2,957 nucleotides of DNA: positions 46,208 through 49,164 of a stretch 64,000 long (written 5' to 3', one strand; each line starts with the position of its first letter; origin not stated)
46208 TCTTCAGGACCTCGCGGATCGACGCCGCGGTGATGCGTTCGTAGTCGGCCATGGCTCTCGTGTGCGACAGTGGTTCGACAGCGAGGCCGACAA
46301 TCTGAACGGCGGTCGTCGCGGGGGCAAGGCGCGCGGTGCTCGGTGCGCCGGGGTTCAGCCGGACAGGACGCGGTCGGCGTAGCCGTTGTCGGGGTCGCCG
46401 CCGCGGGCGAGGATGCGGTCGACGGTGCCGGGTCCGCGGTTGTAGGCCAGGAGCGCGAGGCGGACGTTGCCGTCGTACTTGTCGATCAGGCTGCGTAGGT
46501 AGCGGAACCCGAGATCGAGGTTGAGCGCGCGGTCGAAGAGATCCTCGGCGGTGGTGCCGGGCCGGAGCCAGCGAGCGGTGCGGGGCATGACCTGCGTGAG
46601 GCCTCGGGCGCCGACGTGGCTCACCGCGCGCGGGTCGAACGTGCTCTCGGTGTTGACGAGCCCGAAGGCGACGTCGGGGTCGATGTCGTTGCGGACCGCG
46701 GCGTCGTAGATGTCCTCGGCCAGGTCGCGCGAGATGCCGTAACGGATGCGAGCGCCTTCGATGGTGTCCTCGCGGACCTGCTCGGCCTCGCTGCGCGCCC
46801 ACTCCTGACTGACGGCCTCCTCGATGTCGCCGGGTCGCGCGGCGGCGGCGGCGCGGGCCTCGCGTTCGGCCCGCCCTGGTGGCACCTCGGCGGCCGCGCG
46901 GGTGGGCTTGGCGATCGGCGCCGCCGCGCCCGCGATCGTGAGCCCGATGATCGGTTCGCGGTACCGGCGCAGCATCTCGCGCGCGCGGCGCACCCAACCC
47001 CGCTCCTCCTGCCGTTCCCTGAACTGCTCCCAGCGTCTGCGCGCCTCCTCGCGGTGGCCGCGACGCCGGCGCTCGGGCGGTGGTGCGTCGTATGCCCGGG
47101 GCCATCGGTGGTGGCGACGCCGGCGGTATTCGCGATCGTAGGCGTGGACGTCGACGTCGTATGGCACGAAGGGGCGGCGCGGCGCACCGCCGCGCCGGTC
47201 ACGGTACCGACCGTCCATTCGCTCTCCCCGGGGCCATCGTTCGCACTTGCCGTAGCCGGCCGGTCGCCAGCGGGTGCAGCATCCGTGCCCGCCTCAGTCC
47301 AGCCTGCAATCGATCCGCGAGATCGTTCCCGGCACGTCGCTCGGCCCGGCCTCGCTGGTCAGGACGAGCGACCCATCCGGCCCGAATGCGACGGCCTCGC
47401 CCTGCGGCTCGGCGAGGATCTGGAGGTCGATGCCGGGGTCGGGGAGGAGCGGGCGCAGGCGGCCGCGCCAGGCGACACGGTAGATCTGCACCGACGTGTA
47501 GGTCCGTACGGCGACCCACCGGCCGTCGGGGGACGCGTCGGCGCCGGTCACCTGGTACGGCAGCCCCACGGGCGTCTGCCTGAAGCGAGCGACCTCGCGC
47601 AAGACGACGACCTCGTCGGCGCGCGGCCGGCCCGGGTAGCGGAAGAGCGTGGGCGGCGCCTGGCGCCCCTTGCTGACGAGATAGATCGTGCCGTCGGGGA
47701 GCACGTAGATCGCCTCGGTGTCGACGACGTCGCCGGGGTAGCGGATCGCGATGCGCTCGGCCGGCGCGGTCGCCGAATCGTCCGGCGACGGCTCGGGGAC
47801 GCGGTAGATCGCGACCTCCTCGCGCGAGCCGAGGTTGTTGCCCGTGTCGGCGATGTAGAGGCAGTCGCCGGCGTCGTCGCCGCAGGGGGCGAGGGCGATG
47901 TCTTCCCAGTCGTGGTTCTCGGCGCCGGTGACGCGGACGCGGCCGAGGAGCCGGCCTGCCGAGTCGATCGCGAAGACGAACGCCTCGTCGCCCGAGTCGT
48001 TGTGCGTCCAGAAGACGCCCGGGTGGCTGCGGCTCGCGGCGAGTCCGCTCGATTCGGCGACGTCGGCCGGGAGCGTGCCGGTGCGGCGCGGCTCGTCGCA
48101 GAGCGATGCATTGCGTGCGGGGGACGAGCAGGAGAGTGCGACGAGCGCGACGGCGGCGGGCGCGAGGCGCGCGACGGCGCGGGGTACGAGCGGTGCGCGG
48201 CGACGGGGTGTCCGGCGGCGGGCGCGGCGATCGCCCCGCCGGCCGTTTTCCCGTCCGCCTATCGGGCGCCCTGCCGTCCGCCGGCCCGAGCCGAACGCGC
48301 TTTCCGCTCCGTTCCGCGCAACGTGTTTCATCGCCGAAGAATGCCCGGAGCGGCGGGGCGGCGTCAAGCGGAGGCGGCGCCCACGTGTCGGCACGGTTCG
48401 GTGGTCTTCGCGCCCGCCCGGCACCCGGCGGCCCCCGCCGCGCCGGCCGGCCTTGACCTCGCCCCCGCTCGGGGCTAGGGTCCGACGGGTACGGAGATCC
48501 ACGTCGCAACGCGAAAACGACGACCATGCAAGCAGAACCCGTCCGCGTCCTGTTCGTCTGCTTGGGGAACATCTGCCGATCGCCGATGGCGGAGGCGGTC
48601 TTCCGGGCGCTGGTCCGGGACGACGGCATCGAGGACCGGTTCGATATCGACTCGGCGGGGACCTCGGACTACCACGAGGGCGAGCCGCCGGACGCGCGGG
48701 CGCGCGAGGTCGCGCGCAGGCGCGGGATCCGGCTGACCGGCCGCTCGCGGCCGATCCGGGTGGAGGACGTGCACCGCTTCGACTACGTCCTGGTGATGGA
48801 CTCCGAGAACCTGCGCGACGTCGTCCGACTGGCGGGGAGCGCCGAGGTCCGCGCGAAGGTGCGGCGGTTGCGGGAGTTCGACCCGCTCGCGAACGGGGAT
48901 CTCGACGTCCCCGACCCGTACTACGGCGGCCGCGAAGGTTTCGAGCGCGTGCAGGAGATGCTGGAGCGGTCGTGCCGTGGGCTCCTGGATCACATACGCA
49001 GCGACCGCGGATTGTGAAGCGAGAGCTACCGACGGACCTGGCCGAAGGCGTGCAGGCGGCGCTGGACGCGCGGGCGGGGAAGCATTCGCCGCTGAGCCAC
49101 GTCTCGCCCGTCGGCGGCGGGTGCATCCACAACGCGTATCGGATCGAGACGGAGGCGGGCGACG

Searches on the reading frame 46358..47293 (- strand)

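Call 82: search_protein_families(library=pfam, proteins=[window:46358-47293:-], max_evalue=0.00001)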
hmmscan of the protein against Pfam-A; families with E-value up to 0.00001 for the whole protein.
window:46358-47293:- (312 aa): 1 family
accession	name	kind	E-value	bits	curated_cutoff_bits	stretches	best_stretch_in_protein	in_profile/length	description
PF01464.25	SLT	-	7.9e-25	87.1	21.3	1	198-297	6-107/117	Transglycosylase SLT domain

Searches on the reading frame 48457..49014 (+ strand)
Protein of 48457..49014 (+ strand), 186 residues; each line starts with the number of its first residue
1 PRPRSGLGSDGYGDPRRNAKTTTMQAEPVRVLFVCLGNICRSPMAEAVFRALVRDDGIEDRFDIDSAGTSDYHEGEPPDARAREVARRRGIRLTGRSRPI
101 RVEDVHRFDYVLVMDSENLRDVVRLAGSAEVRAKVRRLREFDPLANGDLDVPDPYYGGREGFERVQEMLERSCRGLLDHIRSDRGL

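Call 82: search_protein_families(library=pfam, proteins=[window:48457-49014:+], max_evalue=0.00001)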
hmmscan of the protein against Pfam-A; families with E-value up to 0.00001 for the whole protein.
window:48457-49014:+ (186 aa): 1 family
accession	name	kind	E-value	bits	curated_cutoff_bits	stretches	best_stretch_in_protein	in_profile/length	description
PF01451.26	LMWPc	-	9.9e-47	159.2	23.2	1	31-177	1-144/144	Low molecular weight phosphotyrosine protein phosphatase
